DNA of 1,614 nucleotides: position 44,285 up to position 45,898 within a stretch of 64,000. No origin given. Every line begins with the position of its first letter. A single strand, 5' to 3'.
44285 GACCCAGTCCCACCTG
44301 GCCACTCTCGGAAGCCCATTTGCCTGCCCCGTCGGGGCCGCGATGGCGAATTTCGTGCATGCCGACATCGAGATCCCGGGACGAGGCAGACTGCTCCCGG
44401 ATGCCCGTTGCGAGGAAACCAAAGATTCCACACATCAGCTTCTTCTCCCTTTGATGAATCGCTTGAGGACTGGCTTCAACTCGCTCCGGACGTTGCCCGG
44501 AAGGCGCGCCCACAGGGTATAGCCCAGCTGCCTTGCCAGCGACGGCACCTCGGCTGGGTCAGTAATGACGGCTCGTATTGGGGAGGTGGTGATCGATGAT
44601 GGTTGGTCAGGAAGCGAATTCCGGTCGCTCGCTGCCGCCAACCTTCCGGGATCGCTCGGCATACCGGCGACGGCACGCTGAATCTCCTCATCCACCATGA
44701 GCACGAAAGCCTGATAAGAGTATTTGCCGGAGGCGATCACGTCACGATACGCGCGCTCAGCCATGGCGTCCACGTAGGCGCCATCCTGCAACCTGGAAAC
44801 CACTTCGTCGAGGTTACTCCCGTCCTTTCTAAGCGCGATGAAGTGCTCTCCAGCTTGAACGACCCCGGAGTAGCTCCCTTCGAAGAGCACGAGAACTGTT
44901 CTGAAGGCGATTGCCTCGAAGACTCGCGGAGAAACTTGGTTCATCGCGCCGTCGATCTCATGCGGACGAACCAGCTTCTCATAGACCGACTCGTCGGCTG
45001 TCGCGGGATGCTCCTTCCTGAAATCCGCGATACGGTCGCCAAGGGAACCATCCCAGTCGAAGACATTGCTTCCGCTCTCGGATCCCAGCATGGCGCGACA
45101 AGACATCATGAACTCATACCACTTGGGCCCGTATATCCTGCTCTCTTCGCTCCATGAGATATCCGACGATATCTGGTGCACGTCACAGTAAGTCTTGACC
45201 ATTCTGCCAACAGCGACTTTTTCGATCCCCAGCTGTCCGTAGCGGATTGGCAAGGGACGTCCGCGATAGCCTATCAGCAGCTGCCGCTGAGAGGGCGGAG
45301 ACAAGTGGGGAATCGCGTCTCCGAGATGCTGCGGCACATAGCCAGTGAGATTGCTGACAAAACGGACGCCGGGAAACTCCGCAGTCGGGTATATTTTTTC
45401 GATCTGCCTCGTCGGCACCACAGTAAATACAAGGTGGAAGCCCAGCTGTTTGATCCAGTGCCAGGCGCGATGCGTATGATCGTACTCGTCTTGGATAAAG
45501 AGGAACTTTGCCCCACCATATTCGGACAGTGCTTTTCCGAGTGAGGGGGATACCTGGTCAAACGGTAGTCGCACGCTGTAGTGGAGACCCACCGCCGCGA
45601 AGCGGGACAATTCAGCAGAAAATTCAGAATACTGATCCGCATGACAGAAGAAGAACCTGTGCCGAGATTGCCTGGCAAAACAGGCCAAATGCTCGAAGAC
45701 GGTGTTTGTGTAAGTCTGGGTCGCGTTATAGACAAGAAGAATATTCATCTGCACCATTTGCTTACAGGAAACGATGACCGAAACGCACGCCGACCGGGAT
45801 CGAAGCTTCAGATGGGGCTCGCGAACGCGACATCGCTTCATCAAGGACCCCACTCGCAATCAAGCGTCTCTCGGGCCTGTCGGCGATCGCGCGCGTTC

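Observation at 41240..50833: Alternating AsnB-like amidotransferases and an uncharacterised ~430-aa CgeB-like unit, three copies of each in the locus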

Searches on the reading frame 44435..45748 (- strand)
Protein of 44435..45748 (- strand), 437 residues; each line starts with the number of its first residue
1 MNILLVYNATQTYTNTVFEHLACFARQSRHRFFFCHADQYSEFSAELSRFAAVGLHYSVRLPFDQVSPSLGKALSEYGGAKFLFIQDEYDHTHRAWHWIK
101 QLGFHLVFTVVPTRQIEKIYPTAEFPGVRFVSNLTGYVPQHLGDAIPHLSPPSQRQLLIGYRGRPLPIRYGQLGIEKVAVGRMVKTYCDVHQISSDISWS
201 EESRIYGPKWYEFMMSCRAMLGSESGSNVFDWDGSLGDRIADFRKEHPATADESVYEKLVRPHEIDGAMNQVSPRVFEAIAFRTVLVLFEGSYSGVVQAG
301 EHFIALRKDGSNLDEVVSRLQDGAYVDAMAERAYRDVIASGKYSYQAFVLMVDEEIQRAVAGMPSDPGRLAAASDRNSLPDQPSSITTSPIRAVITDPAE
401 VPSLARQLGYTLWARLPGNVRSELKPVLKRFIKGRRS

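Call 3: search_protein_families(library=pfam, proteins=[window:44435-45748:-], max_evalue=0.01)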
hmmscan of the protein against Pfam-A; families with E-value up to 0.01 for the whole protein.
window:44435-45748:- (437 aa): 0 families

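Call 5: search_protein_families(library=ncbifam, proteins=[window:44435-45748:-], max_evalue=1)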
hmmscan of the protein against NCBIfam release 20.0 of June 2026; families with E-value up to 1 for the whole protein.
window:44435-45748:- (437 aa): 0 families

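Call 6: find_homologous_proteins(query=window:44435-45748:-, max_evalue=0.001)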
Query window:44435-45748:- (437 aa): 1441 proteins with E <= 0.001 among 8000 candidates; the best 120 are listed.
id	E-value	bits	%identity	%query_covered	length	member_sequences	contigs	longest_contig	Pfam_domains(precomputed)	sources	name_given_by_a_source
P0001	2.0e-297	1004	100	100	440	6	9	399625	-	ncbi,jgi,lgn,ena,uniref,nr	ncbi:MAG: hypothetical protein AW08_00089 [Candidatus Accumulibacter adjunctus]|uniref:Glycosyltrans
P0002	2.5e-189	648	65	99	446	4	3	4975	-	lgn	-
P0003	5.2e-188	644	66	100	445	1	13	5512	-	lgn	-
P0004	7.5e-188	643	67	99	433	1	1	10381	-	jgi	jgi:hypothetical protein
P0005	1.3e-187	642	65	99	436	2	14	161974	-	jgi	-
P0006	1.8e-186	639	65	99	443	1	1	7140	-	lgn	-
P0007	1.2e-185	636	65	99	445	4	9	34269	-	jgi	-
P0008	2.5e-181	622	64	95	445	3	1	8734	-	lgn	-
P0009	1.5e-180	619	63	100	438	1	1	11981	-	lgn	-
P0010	1.8e-179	615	62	99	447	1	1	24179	-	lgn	-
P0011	1.2e-178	613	63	99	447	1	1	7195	-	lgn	-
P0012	1.2e-178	613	62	98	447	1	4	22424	-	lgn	-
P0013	2.6e-178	612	64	99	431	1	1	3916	-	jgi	jgi:hypothetical protein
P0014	3.0e-176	605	62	99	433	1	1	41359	-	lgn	-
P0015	1.8e-175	602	62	99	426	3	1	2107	-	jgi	jgi:hypothetical protein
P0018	1.9e-172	592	62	98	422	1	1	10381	PF13524.13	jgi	jgi:hypothetical protein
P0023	3.8e-171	588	60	99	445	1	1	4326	PF13524.13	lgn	-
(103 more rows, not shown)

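Call 11: find_related_loci(query=A2, collection=genome_contigs, flank=10000)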
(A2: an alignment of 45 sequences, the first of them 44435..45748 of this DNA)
Query A2 (437 aa) in genome_contigs; peptide patterns used: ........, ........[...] (x = any residue, [..] = any of these).
179 stretches matched a pattern; 141 encode a relative of the query (tblastn E <= 1e-3); the best 80 are kept; 79 distinct loci.
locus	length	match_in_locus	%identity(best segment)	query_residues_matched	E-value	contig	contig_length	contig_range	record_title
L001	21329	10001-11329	58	1-432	2e-174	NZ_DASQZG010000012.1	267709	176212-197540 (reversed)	MAG: Polaromonas sp. isolate SMAG_U11085 k141_28439, whole genome shotgun sequence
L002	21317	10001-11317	58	1-433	6e-172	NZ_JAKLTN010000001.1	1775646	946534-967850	Dechloromonas hankyongensis strain XY25 1, whole genome shotgun sequence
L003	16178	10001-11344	57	1-436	1e-169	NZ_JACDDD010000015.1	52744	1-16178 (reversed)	MAG: Polaromonas sp. isolate MGR_bin325 SD2899_NODE_139_length_52744_cov_1.523899, whole genome shotgun sequence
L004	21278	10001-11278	59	1-417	2e-166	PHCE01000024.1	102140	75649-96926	MAG: Betaproteobacteria bacterium HGW-Betaproteobacteria-7 bjp_ig2103_scaffold_385, whole genome shotgun sequence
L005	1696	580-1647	66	1-357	1e-179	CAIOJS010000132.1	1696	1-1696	uncultured bacterium isolate AlinenLipids_bin-6511 genome assembly, contig: bin-6511:132/558, whole genome shotgun seque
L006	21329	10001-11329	56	1-436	1e-164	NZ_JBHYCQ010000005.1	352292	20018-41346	MAG: Methyloversatilis sp. isolate CCAP1403_21_bin-005 CCAP1403_21_bin-005_c5, whole genome shotgun sequence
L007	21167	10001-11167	59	1-392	1e-158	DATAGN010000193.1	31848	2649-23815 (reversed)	MAG TPA_asm: Ramlibacter sp. isolate SMAG_U6830 k141_1308, whole genome shotgun sequence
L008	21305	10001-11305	56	1-430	2e-158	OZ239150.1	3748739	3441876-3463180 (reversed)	Comamonadaceae bacterium isolate MsE-M22 genome assembly, chromosome: MsE-M22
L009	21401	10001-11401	53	1-435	5e-157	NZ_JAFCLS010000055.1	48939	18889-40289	Bradyrhizobium sp. JYMT SZCCT0428 NODE_55, whole genome shotgun sequence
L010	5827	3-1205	58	31-432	1e-157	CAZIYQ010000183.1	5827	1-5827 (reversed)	MAG TPA_asm: uncultured bacterium isolate SRP216583_co1_146 genome assembly, contig: NODE_14755_length_5827_cov_22.61105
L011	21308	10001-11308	53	1-433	5e-155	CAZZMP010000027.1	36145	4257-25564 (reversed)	MAG TPA_asm: uncultured Geobacter sp. isolate SRP192927_co3_443 genome assembly, contig: NODE_2146_length_36145_cov_35.4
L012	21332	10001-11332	53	1-431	7e-154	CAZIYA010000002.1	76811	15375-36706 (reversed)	MAG TPA_asm: uncultured Polaromonas sp. isolate SRP136066_co1_73 genome assembly, contig: NODE_185_length_76811_cov_8.95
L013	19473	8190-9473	52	1-429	1e-153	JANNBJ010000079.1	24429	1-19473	MAG: Gammaproteobacteria bacterium isolate OTE_78_metabat_352 OTE_78_k141_2136557, whole genome shotgun sequence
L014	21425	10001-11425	50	1-430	5e-153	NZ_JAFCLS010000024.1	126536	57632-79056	Bradyrhizobium sp. JYMT SZCCT0428 NODE_24, whole genome shotgun sequence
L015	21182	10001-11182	57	1-392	5e-152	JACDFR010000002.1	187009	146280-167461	MAG: Ramlibacter sp. isolate MGR_bin391 SD2906_NODE_2_length_187009_cov_5.642561, whole genome shotgun sequence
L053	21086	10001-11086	43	1-357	2e-92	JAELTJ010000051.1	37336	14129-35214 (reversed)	Achromobacter sp. ASV32 NODE_51_length_37336_cov_16.044237, whole genome shotgun sequence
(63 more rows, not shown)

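Call 16: predict_structure(alignment_id=A2)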
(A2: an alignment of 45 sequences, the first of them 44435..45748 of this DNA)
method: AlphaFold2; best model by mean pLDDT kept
length: 437 residues; sequences in the alignment: 45
mean_pLDDT: 90.3   pTM: 0.85
mean pLDDT of the five models: 90.3, 89.4, 88.5, 88.1, 88.0
residues with pLDDT >= 90: 303; 70-90: 103; 50-70: 28; < 50: 3
segments of 3 or more residues with pLDDT < 50: 435-437
pLDDT, mean of each block of 10 residues (from residue 1): 95 87 97 94 92 88 85 94 91 92 96 94 97 90 76 97 92 91 97 96 89 96 91 94 98 96 90 93 96 93 97 98 98 96 96 98 77 62 92 73 73 85 83 61
secondary structure, 60 per line:
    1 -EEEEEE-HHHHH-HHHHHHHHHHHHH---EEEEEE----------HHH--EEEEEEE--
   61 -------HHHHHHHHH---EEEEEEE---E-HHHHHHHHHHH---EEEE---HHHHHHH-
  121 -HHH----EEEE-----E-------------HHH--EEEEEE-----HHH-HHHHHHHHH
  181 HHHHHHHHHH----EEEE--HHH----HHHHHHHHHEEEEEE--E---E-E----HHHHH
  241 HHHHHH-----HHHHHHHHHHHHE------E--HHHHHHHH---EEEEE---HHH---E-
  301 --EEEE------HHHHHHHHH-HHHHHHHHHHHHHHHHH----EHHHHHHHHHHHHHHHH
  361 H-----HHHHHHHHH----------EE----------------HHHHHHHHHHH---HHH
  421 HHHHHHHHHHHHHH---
elements in order: E2-7 H9-13 H15-27 E31-36 E52-58 H68-76 E80-86 H92-102 E106-109 H113-119 E129-132 E157-162 H172-190 E195-198 H208-216 E217-222 H236-246 H252-263 H274-281 E285-289 E303-306 H313-321 H323-339 H345-361 H367-375 H404-414 H418-434

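Call 19: fold_search(model_id=the predicted structure, library=pdb)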
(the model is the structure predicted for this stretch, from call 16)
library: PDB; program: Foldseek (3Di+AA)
matches with E <= 10: 1275; with E <= 0.001: 80
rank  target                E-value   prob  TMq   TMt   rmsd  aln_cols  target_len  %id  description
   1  7qsg_A                1.8e-07  1.00  0.44  0.49  11.0       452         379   13  Methylmannose polysaccharide mannosyltransferase from M. hassiacum (released 2023-01-25)
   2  3c48_B                6.3e-07  1.00  0.33  0.35  10.4       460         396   10  Structure of the retaining glycosyltransferase MshA: The first step in mycothiol biosynthesis. Organism: Corynebacteri (released 2008-03-25)
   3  2gej                  7.1e-07  1.00  0.44  0.52  10.9       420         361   13  Crystal Structure of phosphatidylinositol mannosyltransferase (PimA) from Mycobacterium smegmatis in complex with GDP-Ma (released 2007-04-03)
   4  7qd7                  7.6e-07  1.00  0.42  0.38   5.0       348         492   13  TarM(Se)_G117R (released 2023-05-10)
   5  6n1x                  7.6e-07  1.00  0.41  0.47  10.5       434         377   10  BshA from Staphylococcus aureus complexed with UDP and N-acetylglucosamine (released 2019-08-21)
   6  3mbo_D                1.3e-06  1.00  0.47  0.54   9.9       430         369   12  Crystal Structure of the Glycosyltransferase BaBshA bound with UDP and L-malate (released 2010-09-29)
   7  6d9t                  1.6e-06  1.00  0.44  0.50  10.1       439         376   11  BshA from Staphylococcus aureus complexed with UDP (released 2019-05-08)
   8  7vfk_A                1.8e-06  1.00  0.42  0.38   5.5       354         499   11  Crystal structure of SdgB (ligand-free form) (released 2021-11-24)
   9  7vfm_A                1.8e-06  1.00  0.37  0.33  10.4       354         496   10  Crystal structure of SdgB (UDP and SD peptide-binding form) (released 2021-11-24)
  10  3mbo_A                2.0e-06  1.00  0.46  0.53   7.7       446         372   10  Crystal Structure of the Glycosyltransferase BaBshA bound with UDP and L-malate (released 2010-09-29)
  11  6eji_A                2.0e-06  1.00  0.43  0.51   7.4       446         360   11  Structure of a glycosyltransferase (released 2018-02-07)
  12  3mbo_E                2.1e-06  1.00  0.46  0.52   6.4       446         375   12  Crystal Structure of the Glycosyltransferase BaBshA bound with UDP and L-malate (released 2010-09-29)
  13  7vfm_C                2.5e-06  1.00  0.37  0.34  10.4       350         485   11  Crystal structure of SdgB (UDP and SD peptide-binding form) (released 2021-11-24)
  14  7vfk_B                2.5e-06  1.00  0.37  0.33  10.3       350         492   12  Crystal structure of SdgB (ligand-free form) (released 2021-11-24)
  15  3c48_A                2.5e-06  1.00  0.30  0.32  12.8       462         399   12  Structure of the retaining glycosyltransferase MshA: The first step in mycothiol biosynthesis. Organism: Corynebacteri (released 2008-03-25)
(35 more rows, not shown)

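Call 26: search_protein_families(library=pfam, alignment_id=A2, max_evalue=1)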
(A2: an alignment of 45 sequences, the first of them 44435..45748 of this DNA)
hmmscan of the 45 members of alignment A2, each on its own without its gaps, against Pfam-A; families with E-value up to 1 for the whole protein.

A. member 1, window:44435-45748:- (437 aa): 1 family
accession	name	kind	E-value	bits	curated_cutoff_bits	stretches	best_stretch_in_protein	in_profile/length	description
PF13524.12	Glyco_trans_1_2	-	0.025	15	25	1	268-345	59-137/144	Glycosyl transferase-like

B. families by the number of members that match (of 45 scanned): 16 families
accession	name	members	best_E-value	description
PF13524.12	Glyco_trans_1_2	30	5.6e-06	Glycosyl transferase-like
PF19800.4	DUF6283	3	0.23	Family of unknown function (DUF6283)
PF22667.2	Lon_lid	2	0.012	Lon protease AAA+ ATPase lid domain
PF10503.15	Esterase_PHB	2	0.046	Esterase PHB depolymerase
PF10336.14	DUF2420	1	0.073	Protein of unknown function (DUF2420)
PF08944.16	p47_phox_C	1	0.086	NADPH oxidase subunit p47Phox, C terminal domain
PF00702.32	Hydrolase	1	0.089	haloacid dehalogenase-like hydrolase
PF04332.21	DUF475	1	0.1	Protein of unknown function (DUF475)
PF13419.12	HAD_2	1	0.12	Haloacid dehalogenase-like hydrolase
PF21168.2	FkbO_Hyg5-like_N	1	0.12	Chorismatase FkbO/Hyg5-like, N-terminal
PF21275.2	Thi_PPkinase_C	1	0.16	Thiamin pyrophosphokinase, substrate-binding domain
PF03174.19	CHB_HEX_C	1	0.21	Chitobiase/beta-hexosaminidase C-terminal domain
PF00292.24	PAX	1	0.26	'Paired box' domain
PF04091.18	Sec15_C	1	0.26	Exocyst complex subunit Sec15 C-terminal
PF05347.21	Complex1_LYR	1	0.32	Complex 1 protein (LYR family)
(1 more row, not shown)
